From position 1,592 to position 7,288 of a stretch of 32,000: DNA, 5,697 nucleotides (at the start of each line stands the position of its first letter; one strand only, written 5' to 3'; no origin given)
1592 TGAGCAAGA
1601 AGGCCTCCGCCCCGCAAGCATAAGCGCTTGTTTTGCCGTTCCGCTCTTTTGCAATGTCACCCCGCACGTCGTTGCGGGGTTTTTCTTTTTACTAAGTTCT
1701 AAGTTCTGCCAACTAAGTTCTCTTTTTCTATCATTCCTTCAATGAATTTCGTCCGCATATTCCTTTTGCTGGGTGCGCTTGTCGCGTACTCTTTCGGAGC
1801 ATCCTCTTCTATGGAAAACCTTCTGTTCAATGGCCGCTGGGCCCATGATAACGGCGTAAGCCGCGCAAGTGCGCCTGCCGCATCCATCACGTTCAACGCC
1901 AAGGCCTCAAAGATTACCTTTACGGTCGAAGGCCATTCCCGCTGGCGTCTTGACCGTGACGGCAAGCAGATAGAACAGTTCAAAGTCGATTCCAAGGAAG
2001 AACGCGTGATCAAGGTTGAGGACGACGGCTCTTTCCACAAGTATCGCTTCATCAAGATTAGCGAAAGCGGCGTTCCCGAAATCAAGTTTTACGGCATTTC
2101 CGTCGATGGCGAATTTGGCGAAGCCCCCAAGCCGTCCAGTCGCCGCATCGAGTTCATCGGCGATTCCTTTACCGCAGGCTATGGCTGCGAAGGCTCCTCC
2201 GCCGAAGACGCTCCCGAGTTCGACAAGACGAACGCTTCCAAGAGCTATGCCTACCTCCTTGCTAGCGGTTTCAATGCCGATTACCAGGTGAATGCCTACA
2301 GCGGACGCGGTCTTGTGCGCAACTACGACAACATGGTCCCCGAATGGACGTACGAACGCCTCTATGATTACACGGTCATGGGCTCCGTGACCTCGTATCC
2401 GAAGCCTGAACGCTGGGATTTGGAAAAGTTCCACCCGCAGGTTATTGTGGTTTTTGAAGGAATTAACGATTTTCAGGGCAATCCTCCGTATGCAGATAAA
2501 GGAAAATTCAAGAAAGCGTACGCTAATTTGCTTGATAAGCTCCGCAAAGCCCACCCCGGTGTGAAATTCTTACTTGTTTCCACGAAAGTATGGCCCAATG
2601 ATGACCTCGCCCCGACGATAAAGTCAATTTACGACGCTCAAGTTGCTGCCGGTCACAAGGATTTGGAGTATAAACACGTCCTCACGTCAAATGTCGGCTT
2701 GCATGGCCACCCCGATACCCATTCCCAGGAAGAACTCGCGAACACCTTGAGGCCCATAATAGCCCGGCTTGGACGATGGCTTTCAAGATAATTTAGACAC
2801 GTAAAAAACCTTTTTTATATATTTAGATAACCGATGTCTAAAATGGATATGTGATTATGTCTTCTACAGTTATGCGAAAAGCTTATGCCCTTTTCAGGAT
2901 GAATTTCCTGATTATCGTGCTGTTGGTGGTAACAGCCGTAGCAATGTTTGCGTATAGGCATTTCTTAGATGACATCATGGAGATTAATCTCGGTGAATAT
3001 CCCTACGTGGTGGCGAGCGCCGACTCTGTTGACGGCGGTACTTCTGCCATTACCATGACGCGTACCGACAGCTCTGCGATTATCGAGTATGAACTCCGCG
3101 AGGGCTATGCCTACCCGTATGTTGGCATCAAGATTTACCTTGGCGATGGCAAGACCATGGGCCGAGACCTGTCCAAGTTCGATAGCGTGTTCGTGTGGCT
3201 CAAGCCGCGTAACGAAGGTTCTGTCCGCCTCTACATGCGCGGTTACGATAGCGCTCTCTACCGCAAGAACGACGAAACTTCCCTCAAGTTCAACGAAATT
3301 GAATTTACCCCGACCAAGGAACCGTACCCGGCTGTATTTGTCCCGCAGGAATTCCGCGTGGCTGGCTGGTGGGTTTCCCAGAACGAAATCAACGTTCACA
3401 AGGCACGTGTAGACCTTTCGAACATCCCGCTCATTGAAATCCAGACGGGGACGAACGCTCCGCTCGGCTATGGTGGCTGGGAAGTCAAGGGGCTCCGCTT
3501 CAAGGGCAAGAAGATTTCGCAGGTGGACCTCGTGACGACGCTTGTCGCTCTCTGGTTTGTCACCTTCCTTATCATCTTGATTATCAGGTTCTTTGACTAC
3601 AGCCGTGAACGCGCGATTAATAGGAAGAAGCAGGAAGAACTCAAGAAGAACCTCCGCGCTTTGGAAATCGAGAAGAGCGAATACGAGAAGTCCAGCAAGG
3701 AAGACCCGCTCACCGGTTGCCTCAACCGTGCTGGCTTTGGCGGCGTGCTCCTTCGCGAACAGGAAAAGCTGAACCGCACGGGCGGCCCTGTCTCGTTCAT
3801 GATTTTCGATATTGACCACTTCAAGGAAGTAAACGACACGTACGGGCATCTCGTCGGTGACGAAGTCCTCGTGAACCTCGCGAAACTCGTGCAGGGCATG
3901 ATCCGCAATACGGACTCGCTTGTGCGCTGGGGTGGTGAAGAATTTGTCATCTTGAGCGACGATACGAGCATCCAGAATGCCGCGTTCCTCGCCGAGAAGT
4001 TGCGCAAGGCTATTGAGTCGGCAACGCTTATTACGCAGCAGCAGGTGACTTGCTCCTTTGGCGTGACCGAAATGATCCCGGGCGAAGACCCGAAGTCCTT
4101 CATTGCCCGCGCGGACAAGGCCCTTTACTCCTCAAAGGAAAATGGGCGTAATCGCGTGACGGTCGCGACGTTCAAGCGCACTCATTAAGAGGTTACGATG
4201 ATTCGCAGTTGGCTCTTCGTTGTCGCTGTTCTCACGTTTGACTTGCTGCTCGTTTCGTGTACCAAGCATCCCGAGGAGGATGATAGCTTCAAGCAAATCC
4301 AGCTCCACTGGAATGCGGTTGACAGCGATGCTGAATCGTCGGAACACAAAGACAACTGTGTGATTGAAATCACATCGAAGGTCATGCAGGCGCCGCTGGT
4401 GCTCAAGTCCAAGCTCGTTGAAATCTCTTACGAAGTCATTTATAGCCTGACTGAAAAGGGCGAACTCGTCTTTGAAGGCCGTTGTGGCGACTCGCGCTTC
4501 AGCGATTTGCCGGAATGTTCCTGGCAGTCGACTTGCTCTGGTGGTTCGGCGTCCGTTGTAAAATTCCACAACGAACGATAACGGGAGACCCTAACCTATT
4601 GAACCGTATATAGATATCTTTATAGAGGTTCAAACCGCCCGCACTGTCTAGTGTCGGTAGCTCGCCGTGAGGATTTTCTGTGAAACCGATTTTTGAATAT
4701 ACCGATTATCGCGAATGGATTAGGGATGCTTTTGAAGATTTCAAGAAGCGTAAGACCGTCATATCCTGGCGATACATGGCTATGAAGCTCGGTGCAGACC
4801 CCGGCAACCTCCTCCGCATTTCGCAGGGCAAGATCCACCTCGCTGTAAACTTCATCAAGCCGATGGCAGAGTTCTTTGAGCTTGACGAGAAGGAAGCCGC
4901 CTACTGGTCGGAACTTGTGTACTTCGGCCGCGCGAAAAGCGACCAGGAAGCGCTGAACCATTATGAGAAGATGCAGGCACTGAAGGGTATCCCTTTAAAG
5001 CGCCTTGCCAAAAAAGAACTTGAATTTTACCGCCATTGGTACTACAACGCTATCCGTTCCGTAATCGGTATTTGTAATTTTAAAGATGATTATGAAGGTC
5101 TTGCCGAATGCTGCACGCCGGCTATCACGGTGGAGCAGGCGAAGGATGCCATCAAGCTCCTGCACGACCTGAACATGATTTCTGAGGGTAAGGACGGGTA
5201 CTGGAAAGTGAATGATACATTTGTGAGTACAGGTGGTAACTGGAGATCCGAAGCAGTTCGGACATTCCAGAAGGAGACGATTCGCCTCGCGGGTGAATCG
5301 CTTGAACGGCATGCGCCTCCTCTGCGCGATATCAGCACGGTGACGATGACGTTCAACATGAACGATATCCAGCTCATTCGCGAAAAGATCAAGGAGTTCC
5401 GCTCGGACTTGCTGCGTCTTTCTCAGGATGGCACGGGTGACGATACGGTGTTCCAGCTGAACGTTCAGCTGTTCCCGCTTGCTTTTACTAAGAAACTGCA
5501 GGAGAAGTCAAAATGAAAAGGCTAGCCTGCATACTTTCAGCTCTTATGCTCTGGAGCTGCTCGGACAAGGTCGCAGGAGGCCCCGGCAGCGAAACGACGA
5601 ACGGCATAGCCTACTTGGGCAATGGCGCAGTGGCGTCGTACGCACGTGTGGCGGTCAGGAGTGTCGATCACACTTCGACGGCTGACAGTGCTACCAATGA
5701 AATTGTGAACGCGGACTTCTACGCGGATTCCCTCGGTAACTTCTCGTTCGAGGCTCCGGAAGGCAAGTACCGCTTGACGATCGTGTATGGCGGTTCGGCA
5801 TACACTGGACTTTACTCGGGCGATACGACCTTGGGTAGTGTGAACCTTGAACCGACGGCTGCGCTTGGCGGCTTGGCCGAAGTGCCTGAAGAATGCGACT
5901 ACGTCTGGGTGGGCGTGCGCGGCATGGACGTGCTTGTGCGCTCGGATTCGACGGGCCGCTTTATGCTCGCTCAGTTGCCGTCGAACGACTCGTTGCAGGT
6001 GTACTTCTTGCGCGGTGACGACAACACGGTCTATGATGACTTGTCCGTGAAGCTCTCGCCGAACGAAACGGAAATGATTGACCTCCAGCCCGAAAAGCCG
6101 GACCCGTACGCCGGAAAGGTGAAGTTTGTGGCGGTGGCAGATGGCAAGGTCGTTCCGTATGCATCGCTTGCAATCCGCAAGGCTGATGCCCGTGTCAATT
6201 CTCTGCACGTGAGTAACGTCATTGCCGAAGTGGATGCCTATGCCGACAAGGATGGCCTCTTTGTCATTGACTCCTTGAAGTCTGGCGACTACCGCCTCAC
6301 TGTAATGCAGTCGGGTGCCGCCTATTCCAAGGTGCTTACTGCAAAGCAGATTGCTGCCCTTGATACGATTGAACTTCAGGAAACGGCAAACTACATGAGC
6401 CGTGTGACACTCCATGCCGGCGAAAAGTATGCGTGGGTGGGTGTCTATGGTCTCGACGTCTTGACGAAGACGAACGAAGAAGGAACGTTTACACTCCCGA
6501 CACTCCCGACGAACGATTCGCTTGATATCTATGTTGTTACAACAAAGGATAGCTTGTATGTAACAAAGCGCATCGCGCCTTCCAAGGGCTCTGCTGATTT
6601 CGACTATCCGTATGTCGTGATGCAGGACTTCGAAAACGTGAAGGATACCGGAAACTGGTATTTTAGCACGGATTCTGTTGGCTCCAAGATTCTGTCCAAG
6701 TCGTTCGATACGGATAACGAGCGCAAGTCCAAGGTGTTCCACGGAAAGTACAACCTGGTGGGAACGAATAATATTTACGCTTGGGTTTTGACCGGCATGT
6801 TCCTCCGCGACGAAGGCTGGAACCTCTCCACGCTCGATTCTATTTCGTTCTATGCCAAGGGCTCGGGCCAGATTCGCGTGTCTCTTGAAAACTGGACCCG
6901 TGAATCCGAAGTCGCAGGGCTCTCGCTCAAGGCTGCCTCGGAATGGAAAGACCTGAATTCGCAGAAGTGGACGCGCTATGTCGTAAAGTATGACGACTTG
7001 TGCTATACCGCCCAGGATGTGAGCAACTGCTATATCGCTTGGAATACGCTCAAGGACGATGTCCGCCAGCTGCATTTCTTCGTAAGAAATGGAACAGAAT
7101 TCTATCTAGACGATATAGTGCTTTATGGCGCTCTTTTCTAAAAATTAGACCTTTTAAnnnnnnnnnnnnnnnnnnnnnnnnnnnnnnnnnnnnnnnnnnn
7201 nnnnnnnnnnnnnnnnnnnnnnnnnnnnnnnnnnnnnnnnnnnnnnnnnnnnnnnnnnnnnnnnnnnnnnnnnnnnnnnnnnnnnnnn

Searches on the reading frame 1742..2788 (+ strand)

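Call 74: search_protein_families(library=pfam, proteins=[window:1742-2788:+], max_evalue=0.00001)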
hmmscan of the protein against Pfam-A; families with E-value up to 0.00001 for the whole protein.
window:1742-2788:+ (349 aa): 3 families
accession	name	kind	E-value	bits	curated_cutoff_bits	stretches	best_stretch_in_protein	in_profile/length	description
PF13472.12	Lipase_GDSL_2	-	1.6e-14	55.2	32.9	1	138-288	1-107/178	GDSL-like Lipase/Acylhydrolase family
PF00657.28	Lipase_GDSL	-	3.1e-09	37.7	23.6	1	136-284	1-130/208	GDSL-like Lipase/Acylhydrolase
PF17996.7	CE2_N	-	3.5e-06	27.5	27.9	1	30-123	2-100/108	Carbohydrate esterase 2 N-terminal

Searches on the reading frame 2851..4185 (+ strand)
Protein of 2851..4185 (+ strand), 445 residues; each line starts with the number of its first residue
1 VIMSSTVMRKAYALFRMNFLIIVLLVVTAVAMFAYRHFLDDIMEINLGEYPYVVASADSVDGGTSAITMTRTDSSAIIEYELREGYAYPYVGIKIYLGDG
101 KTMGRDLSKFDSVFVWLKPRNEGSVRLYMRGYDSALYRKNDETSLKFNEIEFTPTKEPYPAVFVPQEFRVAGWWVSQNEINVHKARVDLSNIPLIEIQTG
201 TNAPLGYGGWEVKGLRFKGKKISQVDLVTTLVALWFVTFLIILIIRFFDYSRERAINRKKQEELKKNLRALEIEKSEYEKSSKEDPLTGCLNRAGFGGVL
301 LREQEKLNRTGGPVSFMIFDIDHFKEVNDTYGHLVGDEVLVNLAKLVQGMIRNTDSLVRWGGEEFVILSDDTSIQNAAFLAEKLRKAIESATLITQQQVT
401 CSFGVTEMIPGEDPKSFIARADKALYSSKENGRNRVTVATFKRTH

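Call 25: search_protein_families(library=pfam, proteins=[window:2851-4185:+], max_evalue=0.001)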
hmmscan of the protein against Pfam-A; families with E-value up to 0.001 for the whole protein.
window:2851-4185:+ (445 aa): 1 family
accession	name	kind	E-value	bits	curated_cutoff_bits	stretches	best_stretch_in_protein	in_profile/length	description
PF00990.26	GGDEF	-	3.3e-40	137.9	23.8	1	284-435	3-161/161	Diguanylate cyclase, GGDEF domain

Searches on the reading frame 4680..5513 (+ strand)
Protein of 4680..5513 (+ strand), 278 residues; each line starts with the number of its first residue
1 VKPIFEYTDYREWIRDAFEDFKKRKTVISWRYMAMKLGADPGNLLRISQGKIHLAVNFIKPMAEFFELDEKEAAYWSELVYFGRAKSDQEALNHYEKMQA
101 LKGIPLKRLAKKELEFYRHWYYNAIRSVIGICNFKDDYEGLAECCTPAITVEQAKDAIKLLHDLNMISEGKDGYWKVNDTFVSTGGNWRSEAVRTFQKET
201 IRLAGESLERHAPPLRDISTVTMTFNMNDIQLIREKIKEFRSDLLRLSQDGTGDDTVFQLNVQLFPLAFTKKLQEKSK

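Call 74: search_protein_families(library=pfam, proteins=[window:4680-5513:+], max_evalue=0.00001)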
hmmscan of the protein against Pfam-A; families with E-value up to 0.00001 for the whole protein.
window:4680-5513:+ (278 aa): 1 family
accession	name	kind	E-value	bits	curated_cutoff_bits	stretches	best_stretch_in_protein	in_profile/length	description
PF14394.12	DUF4423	-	7.4e-32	110.9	30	1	107-267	8-165/165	Domain of unknown function (DUF4423)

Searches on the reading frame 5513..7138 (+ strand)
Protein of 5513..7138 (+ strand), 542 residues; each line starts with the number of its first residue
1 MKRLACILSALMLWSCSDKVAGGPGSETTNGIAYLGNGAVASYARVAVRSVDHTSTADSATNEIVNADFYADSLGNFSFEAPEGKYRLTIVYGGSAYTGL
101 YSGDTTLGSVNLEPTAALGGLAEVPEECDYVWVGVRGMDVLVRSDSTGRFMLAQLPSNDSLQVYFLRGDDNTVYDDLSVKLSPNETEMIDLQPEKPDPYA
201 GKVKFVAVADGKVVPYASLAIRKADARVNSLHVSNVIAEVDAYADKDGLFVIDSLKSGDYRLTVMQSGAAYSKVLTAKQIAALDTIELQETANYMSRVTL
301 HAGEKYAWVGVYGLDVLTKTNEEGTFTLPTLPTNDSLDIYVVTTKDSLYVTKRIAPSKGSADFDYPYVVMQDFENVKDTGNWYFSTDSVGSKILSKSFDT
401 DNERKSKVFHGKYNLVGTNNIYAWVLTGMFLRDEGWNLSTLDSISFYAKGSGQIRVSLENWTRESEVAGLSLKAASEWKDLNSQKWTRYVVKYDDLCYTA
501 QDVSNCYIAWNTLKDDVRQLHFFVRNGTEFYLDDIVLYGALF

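Call 74: search_protein_families(library=pfam, proteins=[window:5513-7138:+], max_evalue=0.00001)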
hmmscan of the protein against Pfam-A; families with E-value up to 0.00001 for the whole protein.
window:5513-7138:+ (542 aa): 2 families
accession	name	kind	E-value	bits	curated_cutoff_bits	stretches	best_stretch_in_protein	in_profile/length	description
PF13620.12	CarboxypepD_reg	-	2e-12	47.7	32.3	0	206-279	6-73/82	Carboxypeptidase regulatory-like domain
PF13715.12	CarbopepD_reg_2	-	1.2e-11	44.9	32.2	0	240-299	26-87/88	CarboxypepD_reg-like domain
